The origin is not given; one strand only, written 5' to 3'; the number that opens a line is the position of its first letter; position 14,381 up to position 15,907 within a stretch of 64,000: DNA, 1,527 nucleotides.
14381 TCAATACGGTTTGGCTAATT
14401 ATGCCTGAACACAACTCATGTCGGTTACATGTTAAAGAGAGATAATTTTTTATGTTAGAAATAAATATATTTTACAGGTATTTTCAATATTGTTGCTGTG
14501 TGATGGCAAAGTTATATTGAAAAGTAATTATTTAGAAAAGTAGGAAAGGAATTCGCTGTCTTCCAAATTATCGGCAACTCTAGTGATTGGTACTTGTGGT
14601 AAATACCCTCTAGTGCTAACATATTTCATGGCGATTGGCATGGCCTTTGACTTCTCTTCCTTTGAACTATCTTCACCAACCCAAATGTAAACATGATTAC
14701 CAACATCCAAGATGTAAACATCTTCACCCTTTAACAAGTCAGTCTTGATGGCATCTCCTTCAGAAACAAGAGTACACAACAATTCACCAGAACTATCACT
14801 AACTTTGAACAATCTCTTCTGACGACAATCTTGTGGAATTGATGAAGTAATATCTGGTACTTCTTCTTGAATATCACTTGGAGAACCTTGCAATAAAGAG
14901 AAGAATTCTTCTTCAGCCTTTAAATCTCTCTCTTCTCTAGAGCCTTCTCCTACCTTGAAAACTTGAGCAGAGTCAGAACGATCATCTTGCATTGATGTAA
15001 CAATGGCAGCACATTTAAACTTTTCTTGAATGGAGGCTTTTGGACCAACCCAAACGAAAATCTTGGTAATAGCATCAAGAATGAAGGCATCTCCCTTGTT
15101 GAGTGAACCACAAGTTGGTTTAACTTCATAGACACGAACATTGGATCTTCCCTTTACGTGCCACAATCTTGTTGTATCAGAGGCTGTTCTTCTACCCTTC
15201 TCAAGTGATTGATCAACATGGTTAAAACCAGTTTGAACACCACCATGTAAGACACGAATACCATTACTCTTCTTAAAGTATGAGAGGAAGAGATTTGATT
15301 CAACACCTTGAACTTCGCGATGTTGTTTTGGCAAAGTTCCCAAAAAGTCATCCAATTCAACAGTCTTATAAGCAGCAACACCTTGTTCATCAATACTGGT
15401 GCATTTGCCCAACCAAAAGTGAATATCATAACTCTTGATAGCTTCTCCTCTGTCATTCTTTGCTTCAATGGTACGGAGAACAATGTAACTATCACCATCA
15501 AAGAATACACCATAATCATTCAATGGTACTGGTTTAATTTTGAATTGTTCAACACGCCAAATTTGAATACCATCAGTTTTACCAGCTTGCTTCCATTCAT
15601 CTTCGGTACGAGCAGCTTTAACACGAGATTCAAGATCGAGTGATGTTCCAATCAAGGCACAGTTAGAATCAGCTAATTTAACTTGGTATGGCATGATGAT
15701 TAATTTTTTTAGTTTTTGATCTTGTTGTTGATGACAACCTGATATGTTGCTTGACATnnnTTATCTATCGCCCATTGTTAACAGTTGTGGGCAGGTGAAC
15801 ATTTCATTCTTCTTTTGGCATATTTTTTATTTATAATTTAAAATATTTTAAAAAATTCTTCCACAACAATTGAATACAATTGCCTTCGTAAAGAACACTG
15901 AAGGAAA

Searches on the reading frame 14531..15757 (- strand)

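Call 63: search_protein_families(library=pfam, proteins=[window:14531-15757:-], max_evalue=0.0001)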
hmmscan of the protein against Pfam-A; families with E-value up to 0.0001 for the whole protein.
window:14531-15757:- (409 aa): 2 families
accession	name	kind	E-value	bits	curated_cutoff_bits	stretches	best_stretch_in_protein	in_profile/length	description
PF00626.27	Gelsolin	-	1e-37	128.2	21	3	76-158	6-76/76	Gelsolin repeat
PF25480.1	DUF7904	-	3.3e-05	24.1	30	0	72-120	9-53/100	Domain of unknown function (DUF7904)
